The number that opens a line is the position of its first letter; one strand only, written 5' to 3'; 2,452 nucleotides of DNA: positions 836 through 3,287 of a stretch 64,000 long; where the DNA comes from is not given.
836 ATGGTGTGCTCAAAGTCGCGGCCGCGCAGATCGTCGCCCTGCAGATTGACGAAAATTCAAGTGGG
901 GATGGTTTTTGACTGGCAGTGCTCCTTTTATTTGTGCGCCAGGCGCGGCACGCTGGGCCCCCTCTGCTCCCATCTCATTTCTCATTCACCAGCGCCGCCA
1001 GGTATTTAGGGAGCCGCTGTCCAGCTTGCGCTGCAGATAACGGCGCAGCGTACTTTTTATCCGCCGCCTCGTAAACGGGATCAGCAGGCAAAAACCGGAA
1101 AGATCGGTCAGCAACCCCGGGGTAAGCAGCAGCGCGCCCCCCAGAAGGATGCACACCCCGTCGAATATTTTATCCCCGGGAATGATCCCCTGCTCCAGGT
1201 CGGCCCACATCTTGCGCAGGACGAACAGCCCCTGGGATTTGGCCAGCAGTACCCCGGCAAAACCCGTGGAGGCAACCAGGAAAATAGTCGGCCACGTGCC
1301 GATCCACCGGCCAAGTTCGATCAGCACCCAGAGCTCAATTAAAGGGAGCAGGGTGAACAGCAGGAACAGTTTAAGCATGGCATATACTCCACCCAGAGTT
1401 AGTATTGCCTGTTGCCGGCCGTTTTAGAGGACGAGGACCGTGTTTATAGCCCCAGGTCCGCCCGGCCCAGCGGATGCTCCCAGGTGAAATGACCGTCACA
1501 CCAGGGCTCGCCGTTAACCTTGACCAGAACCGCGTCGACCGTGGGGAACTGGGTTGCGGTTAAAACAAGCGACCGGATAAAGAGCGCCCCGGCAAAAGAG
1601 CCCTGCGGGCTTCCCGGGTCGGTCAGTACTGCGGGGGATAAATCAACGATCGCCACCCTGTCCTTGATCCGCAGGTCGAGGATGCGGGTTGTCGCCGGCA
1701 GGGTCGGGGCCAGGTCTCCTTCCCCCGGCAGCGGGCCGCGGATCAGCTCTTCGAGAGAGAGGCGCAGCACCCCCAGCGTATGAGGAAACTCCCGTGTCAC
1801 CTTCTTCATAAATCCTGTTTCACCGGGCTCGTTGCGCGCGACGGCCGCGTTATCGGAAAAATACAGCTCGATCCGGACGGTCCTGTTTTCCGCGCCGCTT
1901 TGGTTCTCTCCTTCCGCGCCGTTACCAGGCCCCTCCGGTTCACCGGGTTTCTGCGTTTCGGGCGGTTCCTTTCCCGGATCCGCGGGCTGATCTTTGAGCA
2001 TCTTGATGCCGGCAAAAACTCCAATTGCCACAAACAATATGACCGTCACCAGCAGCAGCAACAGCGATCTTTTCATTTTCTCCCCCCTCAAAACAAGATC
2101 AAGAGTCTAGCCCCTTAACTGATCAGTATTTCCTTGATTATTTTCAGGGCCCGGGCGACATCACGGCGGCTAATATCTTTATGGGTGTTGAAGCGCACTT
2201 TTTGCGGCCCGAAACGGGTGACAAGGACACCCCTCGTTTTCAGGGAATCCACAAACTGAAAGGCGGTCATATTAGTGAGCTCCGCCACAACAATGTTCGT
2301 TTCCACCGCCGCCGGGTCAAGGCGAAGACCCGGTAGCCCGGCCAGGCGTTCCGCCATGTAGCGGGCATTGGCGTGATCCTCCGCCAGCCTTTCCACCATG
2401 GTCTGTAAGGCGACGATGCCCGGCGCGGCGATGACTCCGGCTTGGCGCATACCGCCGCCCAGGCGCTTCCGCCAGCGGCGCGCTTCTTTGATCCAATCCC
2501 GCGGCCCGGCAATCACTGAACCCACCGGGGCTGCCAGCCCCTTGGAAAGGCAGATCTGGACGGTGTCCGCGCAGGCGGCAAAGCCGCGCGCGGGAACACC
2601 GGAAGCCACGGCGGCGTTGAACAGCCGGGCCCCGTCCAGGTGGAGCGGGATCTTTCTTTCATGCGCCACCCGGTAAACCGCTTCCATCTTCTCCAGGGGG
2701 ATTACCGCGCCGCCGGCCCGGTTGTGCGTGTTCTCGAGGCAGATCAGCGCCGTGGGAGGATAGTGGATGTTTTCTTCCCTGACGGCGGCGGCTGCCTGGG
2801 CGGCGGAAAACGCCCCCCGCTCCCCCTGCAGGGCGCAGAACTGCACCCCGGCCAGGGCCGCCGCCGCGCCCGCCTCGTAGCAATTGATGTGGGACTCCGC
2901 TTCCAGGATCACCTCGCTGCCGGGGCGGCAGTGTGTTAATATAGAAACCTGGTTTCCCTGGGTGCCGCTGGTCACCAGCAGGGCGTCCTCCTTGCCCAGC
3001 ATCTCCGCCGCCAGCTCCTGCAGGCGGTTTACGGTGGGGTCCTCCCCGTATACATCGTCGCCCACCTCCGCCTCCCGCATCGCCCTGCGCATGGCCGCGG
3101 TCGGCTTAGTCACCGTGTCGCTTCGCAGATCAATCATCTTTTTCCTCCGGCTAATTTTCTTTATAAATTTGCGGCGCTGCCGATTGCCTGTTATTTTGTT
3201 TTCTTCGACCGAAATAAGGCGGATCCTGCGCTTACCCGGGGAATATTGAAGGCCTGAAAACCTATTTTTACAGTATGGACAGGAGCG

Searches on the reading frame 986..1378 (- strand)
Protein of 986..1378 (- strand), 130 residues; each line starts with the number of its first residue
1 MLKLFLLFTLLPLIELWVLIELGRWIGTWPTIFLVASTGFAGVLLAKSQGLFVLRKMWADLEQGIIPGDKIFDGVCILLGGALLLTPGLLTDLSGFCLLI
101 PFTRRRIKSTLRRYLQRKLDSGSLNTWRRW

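Call 3: search_protein_families(library=pfam, proteins=[window:986-1378:-], max_evalue=0.01)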
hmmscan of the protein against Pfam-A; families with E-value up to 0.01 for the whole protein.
window:986-1378:- (130 aa): 1 family
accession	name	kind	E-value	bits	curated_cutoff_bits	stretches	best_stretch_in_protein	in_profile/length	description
PF04186.18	FxsA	-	4e-36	123.9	25.2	1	6-113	1-108/109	FxsA cytoplasmic membrane protein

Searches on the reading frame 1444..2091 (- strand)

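Call 3: search_protein_families(library=pfam, proteins=[window:1444-2091:-], max_evalue=0.01)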
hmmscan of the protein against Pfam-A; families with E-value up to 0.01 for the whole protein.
window:1444-2091:- (215 aa): 1 family
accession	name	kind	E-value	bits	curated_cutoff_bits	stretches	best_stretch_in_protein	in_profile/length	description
PF10646.14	Germane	-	2e-16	61.1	23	1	76-196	2-115/117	Sporulation and spore germination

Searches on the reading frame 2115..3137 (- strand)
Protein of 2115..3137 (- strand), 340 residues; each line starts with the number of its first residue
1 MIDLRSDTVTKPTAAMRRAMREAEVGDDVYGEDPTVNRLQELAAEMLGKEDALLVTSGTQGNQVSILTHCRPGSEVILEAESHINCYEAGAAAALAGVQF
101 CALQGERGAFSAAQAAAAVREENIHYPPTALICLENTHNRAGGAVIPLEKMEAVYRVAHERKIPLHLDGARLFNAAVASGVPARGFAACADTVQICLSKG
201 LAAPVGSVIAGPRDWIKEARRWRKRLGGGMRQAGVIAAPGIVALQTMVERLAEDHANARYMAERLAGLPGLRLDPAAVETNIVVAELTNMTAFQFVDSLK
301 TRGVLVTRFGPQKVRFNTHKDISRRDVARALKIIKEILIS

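Call 3: search_protein_families(library=pfam, proteins=[window:2115-3137:-], max_evalue=0.01)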
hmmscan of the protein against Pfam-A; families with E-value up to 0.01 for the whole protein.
window:2115-3137:- (340 aa): 5 families
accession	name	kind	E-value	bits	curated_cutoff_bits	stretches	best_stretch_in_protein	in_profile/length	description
PF01212.27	Beta_elim_lyase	-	1.1e-108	363.4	27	1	3-285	1-285/288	Beta-eliminating lyase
PF00155.27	Aminotran_1_2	-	1.5e-12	47.9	19.7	1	11-328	18-355/361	Aminotransferase class I and II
PF01041.23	DegT_DnrJ_EryC1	-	1.5e-06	28.1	19.8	1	32-171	22-148/360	DegT/DnrJ/EryC1/StrS aminotransferase family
PF01053.26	Cys_Met_Meta_PP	-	1.6e-06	27.4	27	1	32-268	50-269/381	Cys/Met metabolism PLP-dependent enzyme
PF00202.27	Aminotran_3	-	0.0018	17.5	30.5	0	282-338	345-403/403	Aminotransferase class-III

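Call 4: search_protein_families(library=ncbifam, proteins=[window:2115-3137:-], max_evalue=0.01)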
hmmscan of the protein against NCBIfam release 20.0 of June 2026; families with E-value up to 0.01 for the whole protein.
window:2115-3137:- (340 aa): 14 families
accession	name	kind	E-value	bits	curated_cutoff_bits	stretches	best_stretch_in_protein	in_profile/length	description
NF041359.1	GntG_guanitoxin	subfamily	1.9e-131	438.3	230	1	1-335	5-342/343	GntG family PLP-dependent aldolase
NF007825.0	PRK10534.1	equivalog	5.7e-99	331.3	312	1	1-336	1-329/333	low-specificity L-threonine aldolase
NF009709.0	PRK13238.1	subfamily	6.8e-08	31.7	285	1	2-174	48-223/463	tryptophanase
NF005732.0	PRK07550.1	equivalog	2.4e-05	23.6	366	1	50-169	93-206/389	aminotransferase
NF006810.0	PRK09331.1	subfamily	2.4e-05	23.3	301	1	32-203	63-226/397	Sep-tRNA:Cys-tRNA synthetase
NF006347.0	PRK08574.1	equivalog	3.6e-05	22.7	477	1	32-268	51-269/385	cystathionine gamma-synthase family protein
TIGR01437.1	selA_rel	subfamily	0.00027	20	385.3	1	149-266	166-273/363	DgaE family pyridoxal phosphate-dependent ammonia lyase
TIGR02617.1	tnaA_trp_ase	equivalog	0.00049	19.2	825.8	1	131-176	186-231/467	tryptophanase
NF004627.0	PRK05968.1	subfamily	0.001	18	508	0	31-77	60-106/389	hypothetical protein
NF047797.1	glminPNH3LysDgaE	equivalog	0.0011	18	600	1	128-274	151-287/367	D-glucosaminate-6-phosphate ammonia lyase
NF005456.0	PRK07050.1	equivalog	0.0016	17.2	500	1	5-267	34-281/394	cystathionine beta-lyase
TIGR00858.1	bioF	equivalog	0.0017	17.2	426.45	1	28-222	60-248/365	8-amino-7-oxononanoate synthase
TIGR02539.1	SepCysS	equivalog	0.0024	16.9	365.25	1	33-206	50-217/370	O-phospho-L-seryl-tRNA:Cys-tRNA synthase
NF005758.0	PRK07582.1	equivalog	0.0025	16.7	440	0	14-89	34-110/372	cystathionine gamma-lyase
